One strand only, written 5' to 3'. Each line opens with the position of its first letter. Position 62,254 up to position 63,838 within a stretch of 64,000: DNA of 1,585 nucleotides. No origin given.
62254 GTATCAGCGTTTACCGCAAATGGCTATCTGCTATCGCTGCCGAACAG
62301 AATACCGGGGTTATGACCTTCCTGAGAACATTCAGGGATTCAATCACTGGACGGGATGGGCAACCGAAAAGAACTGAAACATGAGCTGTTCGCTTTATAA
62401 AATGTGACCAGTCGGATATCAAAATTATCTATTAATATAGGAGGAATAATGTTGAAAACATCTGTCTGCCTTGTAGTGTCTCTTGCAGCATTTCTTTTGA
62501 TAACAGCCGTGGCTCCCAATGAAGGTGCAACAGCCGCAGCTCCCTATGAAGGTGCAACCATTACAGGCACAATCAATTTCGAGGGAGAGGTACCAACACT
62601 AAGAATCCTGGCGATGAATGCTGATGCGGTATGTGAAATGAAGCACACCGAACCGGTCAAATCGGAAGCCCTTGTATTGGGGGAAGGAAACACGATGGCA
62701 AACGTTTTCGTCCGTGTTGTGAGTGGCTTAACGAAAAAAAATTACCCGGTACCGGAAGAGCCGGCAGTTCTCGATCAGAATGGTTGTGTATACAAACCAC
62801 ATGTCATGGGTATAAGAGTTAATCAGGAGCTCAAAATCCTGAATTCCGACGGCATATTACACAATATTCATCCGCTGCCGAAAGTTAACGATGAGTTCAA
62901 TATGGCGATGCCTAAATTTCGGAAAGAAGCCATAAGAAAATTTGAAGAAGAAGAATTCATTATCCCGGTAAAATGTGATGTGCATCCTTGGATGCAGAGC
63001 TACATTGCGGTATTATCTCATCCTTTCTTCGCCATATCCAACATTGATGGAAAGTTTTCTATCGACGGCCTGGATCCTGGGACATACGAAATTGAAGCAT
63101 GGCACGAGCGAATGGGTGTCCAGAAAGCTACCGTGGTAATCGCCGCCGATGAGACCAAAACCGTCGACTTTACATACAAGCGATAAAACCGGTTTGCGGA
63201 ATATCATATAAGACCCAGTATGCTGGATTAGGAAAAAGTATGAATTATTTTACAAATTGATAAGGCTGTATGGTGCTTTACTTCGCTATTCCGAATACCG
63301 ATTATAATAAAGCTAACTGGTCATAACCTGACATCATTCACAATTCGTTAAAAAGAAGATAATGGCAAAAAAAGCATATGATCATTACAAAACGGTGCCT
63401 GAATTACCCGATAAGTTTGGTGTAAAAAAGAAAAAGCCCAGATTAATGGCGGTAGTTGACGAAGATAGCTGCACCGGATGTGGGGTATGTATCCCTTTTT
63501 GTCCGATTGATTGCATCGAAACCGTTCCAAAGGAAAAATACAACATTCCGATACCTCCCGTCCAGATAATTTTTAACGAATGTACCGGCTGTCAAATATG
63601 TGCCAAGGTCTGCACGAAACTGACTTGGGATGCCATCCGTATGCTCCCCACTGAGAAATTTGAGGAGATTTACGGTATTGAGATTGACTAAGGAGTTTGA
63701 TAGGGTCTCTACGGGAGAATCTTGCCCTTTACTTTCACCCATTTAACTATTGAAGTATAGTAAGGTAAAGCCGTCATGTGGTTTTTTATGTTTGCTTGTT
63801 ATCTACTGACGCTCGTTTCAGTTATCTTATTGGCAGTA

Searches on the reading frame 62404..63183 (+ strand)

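Call 37: search_protein_families(library=pfam, proteins=[window:62404-63183:+], max_evalue=0.01)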
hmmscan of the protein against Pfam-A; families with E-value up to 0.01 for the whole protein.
window:62404-63183:+ (260 aa): 3 families
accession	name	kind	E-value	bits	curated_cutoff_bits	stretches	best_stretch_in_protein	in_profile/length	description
PF13620.12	CarboxypepD_reg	-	4.5e-07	30.6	32.3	1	210-257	32-80/82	Carboxypeptidase regulatory-like domain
PF14686.12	fn3_3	-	5.7e-05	23.2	24.4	1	214-253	33-74/75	Polysaccharide lyase family 4, domain II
PF13715.12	CarbopepD_reg_2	-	0.01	16.3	32.2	0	210-257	28-75/88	CarboxypepD_reg-like domain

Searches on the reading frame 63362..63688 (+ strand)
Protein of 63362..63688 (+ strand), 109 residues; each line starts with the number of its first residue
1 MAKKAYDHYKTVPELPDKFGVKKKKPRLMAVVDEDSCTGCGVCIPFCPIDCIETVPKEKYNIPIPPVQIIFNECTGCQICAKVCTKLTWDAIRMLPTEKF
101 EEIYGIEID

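Call 37: search_protein_families(library=pfam, proteins=[window:63362-63688:+], max_evalue=0.01)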
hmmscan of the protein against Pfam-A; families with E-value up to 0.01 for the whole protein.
window:63362-63688:+ (109 aa): 12 families
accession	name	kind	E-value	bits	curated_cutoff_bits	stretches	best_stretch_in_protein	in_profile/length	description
PF14697.11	Fer4_21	-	1e-11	45.2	35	2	25-53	29-58/59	4Fe-4S dicluster domain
PF00037.32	Fer4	-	6.6e-10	38.8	21.1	2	31-53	2-24/24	4Fe-4S binding domain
PF12797.12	Fer4_2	-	6e-09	35.7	24.5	2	31-48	4-21/22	4Fe-4S binding domain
PF12838.12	Fer4_7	-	6.6e-09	36.5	27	2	36-85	1-49/52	4Fe-4S dicluster domain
PF25160.1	LdpA_Fe-S-bd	-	8.9e-08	32.2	27.6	1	32-56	23-47/49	LdpA Fe-S cluster-binding domain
PF13237.11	Fer4_10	-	1.5e-05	25.3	25.5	1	30-84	2-52/53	4Fe-4S dicluster domain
PF12800.12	Fer4_4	-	2e-05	25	24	1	35-48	2-15/17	4Fe-4S binding domain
PF13187.11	Fer4_9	-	3.5e-05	24.2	27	1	37-86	2-49/52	4Fe-4S dicluster domain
PF13534.11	Fer4_17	-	8e-05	23.5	22.2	0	73-89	1-17/61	4Fe-4S dicluster domain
PF17179.9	Fer4_22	-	0.00022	22.5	27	0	23-49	67-93/95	4Fe-4S dicluster domain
PF12837.12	Fer4_6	-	0.00053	20.3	25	1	30-50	2-22/24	4Fe-4S binding domain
PF13484.11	Fer4_16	-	0.0026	19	30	0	37-85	2-64/66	4Fe-4S double cluster binding domain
